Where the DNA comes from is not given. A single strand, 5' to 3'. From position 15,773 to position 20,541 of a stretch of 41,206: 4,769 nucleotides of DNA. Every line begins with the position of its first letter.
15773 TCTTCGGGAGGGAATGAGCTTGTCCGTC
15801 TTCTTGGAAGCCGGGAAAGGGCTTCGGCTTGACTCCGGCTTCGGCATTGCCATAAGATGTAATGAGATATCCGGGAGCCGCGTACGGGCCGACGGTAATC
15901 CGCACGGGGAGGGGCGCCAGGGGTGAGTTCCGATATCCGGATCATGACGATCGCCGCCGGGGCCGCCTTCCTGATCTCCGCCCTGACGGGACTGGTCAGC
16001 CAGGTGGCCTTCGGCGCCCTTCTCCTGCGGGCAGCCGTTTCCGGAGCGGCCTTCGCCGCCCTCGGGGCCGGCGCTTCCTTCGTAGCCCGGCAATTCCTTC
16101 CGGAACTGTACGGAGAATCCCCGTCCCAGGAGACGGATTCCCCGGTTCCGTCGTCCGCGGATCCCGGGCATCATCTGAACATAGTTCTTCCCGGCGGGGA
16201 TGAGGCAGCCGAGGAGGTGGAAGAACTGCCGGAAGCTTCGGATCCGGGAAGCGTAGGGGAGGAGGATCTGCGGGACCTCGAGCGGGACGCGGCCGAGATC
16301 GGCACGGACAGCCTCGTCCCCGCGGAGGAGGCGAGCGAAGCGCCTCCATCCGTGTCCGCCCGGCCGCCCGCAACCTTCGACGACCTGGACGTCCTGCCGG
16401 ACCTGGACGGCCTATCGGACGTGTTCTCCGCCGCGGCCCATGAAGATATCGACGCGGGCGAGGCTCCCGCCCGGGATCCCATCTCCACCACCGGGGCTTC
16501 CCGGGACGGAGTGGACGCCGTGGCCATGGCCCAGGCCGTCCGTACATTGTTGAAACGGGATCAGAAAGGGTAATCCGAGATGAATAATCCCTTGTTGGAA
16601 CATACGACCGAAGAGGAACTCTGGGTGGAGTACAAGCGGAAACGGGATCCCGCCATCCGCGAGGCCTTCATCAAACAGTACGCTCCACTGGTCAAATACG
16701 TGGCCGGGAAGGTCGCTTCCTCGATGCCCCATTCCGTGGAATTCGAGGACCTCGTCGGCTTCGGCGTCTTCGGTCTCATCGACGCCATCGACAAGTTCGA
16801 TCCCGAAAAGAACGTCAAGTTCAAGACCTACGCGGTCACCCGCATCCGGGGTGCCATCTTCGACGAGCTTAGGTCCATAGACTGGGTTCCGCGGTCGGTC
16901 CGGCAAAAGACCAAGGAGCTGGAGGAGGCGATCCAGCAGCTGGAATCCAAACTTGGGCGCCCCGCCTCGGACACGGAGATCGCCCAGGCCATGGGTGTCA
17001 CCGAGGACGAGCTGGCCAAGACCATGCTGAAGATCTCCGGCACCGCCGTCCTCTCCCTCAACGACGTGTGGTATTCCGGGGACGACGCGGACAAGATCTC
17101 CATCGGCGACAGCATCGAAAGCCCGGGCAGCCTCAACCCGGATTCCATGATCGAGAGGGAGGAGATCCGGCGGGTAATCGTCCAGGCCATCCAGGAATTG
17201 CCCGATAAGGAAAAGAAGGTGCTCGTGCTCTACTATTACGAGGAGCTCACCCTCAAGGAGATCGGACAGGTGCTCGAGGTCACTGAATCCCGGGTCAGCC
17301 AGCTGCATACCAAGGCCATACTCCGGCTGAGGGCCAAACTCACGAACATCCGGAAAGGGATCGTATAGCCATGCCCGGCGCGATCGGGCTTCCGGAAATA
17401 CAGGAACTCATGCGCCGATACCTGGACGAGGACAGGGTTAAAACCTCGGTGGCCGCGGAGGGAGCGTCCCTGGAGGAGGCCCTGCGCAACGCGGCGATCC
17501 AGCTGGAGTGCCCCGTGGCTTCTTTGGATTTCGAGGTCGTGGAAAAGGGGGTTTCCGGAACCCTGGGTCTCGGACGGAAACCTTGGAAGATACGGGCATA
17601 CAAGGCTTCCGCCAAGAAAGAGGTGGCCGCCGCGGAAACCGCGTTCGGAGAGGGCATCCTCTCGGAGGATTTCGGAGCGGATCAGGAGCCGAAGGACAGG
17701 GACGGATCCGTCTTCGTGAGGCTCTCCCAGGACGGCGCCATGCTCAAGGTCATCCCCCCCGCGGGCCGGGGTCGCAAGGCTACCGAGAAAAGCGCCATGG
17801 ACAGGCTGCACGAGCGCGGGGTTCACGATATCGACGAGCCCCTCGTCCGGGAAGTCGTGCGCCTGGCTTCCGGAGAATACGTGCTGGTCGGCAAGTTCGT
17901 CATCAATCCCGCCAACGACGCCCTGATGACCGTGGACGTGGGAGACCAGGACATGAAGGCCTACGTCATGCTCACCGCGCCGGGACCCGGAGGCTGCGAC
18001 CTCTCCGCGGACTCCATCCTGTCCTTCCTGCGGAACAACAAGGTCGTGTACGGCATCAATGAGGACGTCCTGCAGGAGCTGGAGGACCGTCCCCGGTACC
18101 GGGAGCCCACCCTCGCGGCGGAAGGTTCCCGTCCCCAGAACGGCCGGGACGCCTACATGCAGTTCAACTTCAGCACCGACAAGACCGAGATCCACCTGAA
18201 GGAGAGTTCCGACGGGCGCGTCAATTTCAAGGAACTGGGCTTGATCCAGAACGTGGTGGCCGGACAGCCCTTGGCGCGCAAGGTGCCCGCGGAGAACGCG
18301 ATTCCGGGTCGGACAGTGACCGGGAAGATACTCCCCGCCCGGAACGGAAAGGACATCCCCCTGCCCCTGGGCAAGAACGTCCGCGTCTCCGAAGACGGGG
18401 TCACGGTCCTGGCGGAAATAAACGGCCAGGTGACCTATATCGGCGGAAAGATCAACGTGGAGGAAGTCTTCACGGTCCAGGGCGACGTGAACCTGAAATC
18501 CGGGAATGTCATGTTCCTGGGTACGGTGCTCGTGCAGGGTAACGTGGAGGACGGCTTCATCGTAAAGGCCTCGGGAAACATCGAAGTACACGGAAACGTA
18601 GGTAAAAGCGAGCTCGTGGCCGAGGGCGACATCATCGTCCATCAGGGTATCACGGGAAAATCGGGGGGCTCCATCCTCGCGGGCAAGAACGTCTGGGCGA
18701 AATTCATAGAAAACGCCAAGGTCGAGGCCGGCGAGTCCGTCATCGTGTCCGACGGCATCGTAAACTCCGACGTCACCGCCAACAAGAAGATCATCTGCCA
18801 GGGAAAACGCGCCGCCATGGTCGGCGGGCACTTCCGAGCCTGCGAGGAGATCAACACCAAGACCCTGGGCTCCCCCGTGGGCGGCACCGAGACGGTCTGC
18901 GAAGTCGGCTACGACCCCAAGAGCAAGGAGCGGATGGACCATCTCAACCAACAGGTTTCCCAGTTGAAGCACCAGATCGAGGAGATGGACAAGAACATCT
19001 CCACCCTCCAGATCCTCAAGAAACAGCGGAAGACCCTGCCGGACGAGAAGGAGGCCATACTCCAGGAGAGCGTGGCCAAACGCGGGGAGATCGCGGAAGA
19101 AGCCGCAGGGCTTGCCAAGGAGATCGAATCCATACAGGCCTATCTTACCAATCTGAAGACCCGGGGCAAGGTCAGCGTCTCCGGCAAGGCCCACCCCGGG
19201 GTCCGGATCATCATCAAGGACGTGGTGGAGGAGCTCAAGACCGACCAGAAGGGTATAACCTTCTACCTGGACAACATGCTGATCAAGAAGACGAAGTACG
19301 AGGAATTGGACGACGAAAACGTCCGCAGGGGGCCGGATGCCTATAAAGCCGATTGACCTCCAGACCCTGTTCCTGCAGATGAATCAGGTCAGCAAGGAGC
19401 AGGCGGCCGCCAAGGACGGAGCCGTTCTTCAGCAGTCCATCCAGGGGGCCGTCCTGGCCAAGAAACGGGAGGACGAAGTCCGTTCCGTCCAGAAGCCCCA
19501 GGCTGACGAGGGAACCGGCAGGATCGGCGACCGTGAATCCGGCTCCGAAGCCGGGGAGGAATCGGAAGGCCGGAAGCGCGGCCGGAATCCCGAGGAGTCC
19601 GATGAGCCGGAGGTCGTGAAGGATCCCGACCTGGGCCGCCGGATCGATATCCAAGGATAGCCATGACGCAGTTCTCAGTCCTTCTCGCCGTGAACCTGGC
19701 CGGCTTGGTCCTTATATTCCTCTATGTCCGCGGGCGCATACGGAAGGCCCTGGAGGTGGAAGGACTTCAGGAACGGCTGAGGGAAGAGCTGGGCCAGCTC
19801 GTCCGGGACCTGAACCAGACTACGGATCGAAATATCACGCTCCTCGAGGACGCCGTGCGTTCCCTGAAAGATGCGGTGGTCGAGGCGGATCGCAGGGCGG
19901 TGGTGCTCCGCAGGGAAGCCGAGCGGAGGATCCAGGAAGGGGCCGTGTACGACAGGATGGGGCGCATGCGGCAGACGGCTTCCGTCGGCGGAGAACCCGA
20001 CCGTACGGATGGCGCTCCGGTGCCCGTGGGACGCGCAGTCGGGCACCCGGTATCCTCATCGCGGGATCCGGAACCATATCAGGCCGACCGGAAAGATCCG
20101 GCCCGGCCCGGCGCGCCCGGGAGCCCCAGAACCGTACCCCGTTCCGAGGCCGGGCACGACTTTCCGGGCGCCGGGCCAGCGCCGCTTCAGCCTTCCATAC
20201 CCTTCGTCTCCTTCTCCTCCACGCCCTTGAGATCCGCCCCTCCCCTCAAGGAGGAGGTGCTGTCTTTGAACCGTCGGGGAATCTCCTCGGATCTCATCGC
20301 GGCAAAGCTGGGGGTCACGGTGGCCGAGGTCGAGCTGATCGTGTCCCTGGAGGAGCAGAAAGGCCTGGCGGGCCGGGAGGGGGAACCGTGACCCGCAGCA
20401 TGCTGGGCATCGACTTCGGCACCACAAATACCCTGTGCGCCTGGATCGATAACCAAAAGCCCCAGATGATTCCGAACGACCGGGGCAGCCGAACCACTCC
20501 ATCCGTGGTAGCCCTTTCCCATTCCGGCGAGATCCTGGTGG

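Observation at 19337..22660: Truncated Hsp70 paralogue and a J-domain/HEAT-repeat partner coupled to the fliA-DUF342 tail of the flagellar operon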

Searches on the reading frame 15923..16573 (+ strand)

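Call 3: search_protein_families(library=pfam, proteins=[window:15923-16573:+], max_evalue=0.01)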
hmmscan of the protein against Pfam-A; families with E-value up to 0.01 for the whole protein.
window:15923-16573:+ (216 aa): 0 families

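Call 4: search_protein_families(library=ncbifam, proteins=[window:15923-16573:+], max_evalue=0.01)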
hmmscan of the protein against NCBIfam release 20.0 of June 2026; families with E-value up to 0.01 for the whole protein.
window:15923-16573:+ (216 aa): 0 families

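Call 37: search_protein_families(library=pfam, proteins=[window:15923-16573:+], max_evalue=10)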
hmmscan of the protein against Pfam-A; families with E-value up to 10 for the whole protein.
window:15923-16573:+ (216 aa): 1 family
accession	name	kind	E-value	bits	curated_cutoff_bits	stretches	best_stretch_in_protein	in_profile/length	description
PF14990.11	DUF4516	-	0.17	12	27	1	39-62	13-36/46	Domain of unknown function (DUF4516)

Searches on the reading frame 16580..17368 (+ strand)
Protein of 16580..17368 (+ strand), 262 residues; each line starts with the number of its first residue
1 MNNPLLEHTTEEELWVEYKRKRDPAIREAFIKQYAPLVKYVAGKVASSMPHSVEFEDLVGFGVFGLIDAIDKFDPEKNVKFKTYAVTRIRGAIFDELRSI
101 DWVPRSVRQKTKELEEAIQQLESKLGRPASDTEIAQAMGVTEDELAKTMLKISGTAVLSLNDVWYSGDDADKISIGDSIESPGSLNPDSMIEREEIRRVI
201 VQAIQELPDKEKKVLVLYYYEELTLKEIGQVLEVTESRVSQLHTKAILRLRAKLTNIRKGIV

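Call 3: search_protein_families(library=pfam, proteins=[window:16580-17368:+], max_evalue=0.01)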
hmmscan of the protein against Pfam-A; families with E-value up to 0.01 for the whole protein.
window:16580-17368:+ (262 aa): 8 families
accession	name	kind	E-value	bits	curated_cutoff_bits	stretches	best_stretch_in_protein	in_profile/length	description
PF04545.22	Sigma70_r4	-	4e-20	71.5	24.1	1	203-252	1-50/50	Sigma-70, region 4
PF04542.20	Sigma70_r2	-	4.1e-17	62.2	24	1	31-102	2-70/71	Sigma-70 region 2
PF08281.18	Sigma70_r4_2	-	6.5e-11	42.1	25.7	1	198-250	2-54/54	Sigma-70, region 4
PF04539.22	Sigma70_r3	-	1e-09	38.8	25.3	1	110-182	2-74/78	Sigma-70 region 3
PF07638.17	Sigma70_ECF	-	0.00013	22.3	21.1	0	107-157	119-168/185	ECF sigma factor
PF04297.20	UPF0122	-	0.006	17.3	22.7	0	207-243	18-54/101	Putative helix-turn-helix protein, YlxM / p13 like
PF13384.12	HTH_23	-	0.0091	16.2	24.6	0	210-242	4-37/50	Homeodomain-like domain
PF22233.2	PhyR_sigma-like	-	0.0091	16.2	27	0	215-247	12-44/50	Response regulator PhyR, sigma-like domain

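Call 4: search_protein_families(library=ncbifam, proteins=[window:16580-17368:+], max_evalue=0.01)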
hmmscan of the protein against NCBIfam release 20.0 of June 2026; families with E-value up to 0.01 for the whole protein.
window:16580-17368:+ (262 aa): 107 families (the best 25 are shown)
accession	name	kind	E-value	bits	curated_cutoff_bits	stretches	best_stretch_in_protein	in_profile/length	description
NF004935.0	PRK06288.1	equivalog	5.2e-126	419.8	343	1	6-261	14-269/270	RNA polymerase sigma factor WhiG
TIGR02479.1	FliA_WhiG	subfamily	1.2e-88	296.6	189.6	1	30-255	1-224/224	FliA/WhiG family RNA polymerase sigma factor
NF005413.0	PRK06986.1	subfamily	5e-76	255.7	201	1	26-256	14-238/241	RNA polymerase sigma factor FliA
NF005809.0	PRK07670.1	equivalog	1.3e-74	250.9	326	1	9-255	7-251/255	FliA/WhiG family RNA polymerase sigma factor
NF004572.0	PRK05911.1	equivalog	1e-63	215.1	378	1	13-257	11-256/257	RNA polymerase sigma factor sigma-28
TIGR02937.1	sigma70-ECF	superfamily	1.8e-41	141.5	42.9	1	27-254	3-165/165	sigma-70 family RNA polymerase sigma factor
TIGR02980.1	SigBFG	subfamily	6.8e-40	137.2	234.35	1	25-254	3-226/227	SigB/SigF/SigG family RNA polymerase sigma factor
NF009091.0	PRK12427.1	equivalog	7.1e-40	137.1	339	1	29-251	19-228/233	FliA/WhiG family RNA polymerase sigma factor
NF005644.0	PRK07408.1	subfamily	7.8e-34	117.5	261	1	11-255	13-254/258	RNA polymerase sigma factor SigF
TIGR02997.1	Sig70-cyanoRpoD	subfamily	8.6e-30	104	384.5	1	37-251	86-298/298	RNA polymerase sigma factor, RpoD/SigA family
TIGR02885.1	spore_sigF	equivalog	2.9e-29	102.5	321.45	1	17-254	3-231/231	RNA polymerase sporulation sigma factor SigF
NF004052.0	PRK05572.1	subfamily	1.7e-28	99.9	311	1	15-255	22-251/252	SigF/SigG family RNA polymerase sporulation sigma factor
TIGR02394.1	rpoS_proteo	equivalog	2e-28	99.7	378.7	1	3-255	25-275/285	RNA polymerase sigma factor RpoS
NF041931.2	MzaA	equivalog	1.4e-27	96.8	800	1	51-253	498-704/726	MZA anti-phage system associated sigma-70 family RNA polymerase sigma factor MzaA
TIGR02393.1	RpoD_Cterm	equivalog_domain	1.7e-27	96.6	354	1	51-253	23-227/238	RNA polymerase sigma factor RpoD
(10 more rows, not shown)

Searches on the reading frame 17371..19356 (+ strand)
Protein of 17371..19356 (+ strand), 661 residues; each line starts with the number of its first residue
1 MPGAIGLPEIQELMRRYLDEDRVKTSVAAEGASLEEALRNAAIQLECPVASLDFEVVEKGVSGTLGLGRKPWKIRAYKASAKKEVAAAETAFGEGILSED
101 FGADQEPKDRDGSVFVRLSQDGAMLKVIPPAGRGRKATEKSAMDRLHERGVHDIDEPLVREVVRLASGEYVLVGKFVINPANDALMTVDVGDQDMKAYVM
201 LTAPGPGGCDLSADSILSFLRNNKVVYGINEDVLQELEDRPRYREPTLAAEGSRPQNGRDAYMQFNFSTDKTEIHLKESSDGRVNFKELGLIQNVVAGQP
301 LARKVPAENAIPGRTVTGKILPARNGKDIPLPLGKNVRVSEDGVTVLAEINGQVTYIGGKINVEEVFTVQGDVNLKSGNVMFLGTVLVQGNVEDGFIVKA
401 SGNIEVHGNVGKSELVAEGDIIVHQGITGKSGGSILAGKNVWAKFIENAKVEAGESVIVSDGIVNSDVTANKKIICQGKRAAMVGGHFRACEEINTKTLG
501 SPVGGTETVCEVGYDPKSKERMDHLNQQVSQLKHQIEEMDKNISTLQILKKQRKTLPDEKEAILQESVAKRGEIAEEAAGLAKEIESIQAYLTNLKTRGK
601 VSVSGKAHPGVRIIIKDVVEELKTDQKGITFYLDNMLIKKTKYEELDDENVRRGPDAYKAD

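Call 3: search_protein_families(library=pfam, proteins=[window:17371-19356:+], max_evalue=0.01)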
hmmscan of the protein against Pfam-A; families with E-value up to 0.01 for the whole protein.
window:17371-19356:+ (661 aa): 6 families
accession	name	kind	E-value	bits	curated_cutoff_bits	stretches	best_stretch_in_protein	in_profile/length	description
PF03961.19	FapA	-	1.7e-71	241.5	31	1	365-635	1-269/272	Flagellar Assembly Protein A beta solenoid domain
PF20250.3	FapA_N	-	2.2e-51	174.2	27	1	187-357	2-176/178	Flagellar Assembly Protein A N-terminal region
PF14804.11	Jag_N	-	9.8e-16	58.4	25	1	30-77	2-49/50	Jag N-terminus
PF04357.19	TamB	-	0.00039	20.2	22.4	1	276-387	78-182/381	TamB, inner membrane protein subunit of TAM complex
PF04065.20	Not3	-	0.0026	17.6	25.8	1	514-589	114-186/231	Not1 N-terminal domain, CCR4-Not complex component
PF15188.11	CCDC-167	-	0.0028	18.3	27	0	521-565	5-49/84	Coiled-coil domain-containing protein 167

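Call 4: search_protein_families(library=ncbifam, proteins=[window:17371-19356:+], max_evalue=0.01)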
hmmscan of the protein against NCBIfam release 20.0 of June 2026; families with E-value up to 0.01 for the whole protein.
window:17371-19356:+ (661 aa): 4 families
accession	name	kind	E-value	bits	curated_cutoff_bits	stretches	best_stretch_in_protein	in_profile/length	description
NF041568.1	Jag_EloR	equivalog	0.00013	22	145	1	27-96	2-69/203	RNA-binding cell elongation regulator Jag/EloR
TIGR04211.1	SH3_and_anchor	equivalog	0.0015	18.2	65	1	515-598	61-147/198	TIGR04211 family SH3 domain-containing protein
NF001819.0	PRK00556.1-3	equivalog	0.0028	17.1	273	1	375-431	102-158/197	septum site-determining protein MinC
NF045487.1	ASRP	equivalog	0.0029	16.3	300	1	518-596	374-449/593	archaea-specific SMC-related protein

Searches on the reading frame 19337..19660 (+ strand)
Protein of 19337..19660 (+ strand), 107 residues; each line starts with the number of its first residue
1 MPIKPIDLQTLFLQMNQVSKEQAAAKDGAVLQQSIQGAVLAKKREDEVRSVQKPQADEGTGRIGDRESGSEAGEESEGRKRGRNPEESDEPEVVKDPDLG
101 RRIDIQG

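Call 3: search_protein_families(library=pfam, proteins=[window:19337-19660:+], max_evalue=0.01)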
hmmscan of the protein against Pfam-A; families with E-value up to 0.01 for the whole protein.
window:19337-19660:+ (107 aa): 0 families

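Call 4: search_protein_families(library=ncbifam, proteins=[window:19337-19660:+], max_evalue=0.01)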
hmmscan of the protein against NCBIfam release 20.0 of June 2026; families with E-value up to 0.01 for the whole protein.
window:19337-19660:+ (107 aa): 0 families

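Call 37: search_protein_families(library=pfam, proteins=[window:19337-19660:+], max_evalue=10)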
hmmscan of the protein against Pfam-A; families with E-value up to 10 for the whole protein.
window:19337-19660:+ (107 aa): 0 families

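Call 76: search_protein_families(library=padloc, proteins=[window:19337-19660:+], max_evalue=0.001)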
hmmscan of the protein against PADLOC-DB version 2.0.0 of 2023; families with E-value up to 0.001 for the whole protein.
window:19337-19660:+ (107 aa): 0 families

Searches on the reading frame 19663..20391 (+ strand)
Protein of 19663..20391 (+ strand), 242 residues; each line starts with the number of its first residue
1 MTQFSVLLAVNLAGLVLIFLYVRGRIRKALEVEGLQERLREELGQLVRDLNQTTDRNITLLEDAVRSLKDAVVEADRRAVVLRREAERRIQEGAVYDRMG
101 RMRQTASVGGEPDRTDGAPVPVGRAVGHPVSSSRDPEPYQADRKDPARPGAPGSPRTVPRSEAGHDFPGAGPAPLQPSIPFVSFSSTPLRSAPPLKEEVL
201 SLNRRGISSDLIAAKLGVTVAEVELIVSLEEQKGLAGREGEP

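Call 3: search_protein_families(library=pfam, proteins=[window:19663-20391:+], max_evalue=0.01)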
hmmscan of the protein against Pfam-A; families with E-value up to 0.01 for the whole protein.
window:19663-20391:+ (242 aa): 1 family
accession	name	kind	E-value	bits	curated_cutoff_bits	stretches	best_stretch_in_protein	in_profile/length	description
PF10975.14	DUF2802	-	0.0058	17.2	33.5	1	201-230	38-67/68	Protein of unknown function (DUF2802)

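Call 4: search_protein_families(library=ncbifam, proteins=[window:19663-20391:+], max_evalue=0.01)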
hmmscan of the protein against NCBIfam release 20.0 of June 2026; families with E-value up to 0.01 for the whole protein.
window:19663-20391:+ (242 aa): 1 family
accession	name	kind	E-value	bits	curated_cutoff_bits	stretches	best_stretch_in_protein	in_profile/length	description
NF047515.1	SpiroCoCo_C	equivalog_domain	0.0022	17.2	125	0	195-226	281-312/313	SpiroCoCo family coiled-coil protein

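Call 37: search_protein_families(library=pfam, proteins=[window:19663-20391:+], max_evalue=10)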
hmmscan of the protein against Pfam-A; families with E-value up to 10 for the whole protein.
window:19663-20391:+ (242 aa): 3 families
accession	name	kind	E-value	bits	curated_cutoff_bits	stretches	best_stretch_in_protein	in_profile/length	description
PF10975.14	DUF2802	-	0.0058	17.2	33.5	1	201-230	38-67/68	Protein of unknown function (DUF2802)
PF19610.4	DUF6115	-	0.02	15.7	27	1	196-229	100-133/134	Family of unknown function (DUF6115)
PF24409.1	wHTH-PRTase_assc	-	0.11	13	27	1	199-235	3-40/83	wHTH-PRTase associated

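Call 76: search_protein_families(library=padloc, proteins=[window:19663-20391:+], max_evalue=0.001)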
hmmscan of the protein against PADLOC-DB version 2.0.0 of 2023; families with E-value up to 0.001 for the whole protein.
window:19663-20391:+ (242 aa): 0 families
